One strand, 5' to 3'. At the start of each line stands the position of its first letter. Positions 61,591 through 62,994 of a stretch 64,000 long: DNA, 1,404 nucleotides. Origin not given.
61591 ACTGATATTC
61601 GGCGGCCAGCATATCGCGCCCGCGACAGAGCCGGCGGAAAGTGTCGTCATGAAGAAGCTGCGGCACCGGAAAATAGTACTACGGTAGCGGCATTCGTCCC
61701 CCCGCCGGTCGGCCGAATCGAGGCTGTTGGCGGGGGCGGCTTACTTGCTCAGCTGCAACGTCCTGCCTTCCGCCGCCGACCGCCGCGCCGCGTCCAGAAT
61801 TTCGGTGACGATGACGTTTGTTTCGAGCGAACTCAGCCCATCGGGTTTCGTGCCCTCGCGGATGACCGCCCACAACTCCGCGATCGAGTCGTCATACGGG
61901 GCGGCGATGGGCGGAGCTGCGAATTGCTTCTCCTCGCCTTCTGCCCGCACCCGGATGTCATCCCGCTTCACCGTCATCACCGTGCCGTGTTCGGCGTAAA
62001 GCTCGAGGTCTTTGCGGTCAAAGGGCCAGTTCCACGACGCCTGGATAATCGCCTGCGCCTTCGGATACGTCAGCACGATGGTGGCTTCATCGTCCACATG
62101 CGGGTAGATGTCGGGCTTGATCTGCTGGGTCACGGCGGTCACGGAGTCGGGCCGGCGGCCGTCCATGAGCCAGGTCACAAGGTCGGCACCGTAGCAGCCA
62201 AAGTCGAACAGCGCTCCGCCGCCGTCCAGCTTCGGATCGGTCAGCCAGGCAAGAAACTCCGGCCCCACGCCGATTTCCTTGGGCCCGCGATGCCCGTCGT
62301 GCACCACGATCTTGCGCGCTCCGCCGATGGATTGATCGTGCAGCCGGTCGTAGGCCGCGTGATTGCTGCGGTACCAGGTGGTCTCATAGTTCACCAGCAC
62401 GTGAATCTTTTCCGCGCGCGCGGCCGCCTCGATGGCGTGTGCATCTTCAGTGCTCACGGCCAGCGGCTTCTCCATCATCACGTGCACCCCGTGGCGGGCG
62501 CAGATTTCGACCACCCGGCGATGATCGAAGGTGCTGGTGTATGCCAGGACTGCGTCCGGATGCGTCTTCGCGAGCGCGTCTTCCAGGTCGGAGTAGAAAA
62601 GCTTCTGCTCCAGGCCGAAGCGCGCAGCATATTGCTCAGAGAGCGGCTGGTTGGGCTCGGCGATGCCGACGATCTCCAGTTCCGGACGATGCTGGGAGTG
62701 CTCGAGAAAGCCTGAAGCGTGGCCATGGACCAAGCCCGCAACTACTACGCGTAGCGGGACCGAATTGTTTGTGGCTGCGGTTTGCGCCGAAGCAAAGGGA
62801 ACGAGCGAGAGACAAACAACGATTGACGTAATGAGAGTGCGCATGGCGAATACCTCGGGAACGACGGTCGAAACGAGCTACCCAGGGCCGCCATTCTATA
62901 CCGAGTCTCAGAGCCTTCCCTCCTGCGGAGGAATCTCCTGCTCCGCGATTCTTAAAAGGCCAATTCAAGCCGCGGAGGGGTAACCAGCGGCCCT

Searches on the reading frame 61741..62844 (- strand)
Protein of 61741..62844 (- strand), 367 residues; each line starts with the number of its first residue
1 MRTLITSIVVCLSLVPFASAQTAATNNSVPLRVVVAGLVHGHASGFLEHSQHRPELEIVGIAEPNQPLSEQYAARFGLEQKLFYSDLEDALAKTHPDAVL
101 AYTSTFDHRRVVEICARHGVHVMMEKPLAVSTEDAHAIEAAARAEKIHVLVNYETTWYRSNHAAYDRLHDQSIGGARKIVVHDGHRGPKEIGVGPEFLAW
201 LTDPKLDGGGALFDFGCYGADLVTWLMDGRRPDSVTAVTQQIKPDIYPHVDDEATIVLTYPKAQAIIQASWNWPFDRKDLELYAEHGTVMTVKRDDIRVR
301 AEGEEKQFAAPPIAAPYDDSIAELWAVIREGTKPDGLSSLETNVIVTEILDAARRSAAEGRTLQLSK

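Call 64: search_protein_families(library=pfam, proteins=[window:61741-62844:-], max_evalue=1e-8)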
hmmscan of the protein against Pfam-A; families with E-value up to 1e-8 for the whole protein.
window:61741-62844:- (367 aa): 2 families
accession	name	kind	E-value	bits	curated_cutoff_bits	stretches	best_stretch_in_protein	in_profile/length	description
PF01408.29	GFO_IDH_MocA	-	2.2e-19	70.7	24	1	32-153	2-120/120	Oxidoreductase family, NAD-binding Rossmann fold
PF22725.1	GFO_IDH_MocA_C3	-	5e-19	69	27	1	165-289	5-123/124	GFO/IDH/MocA C-terminal domain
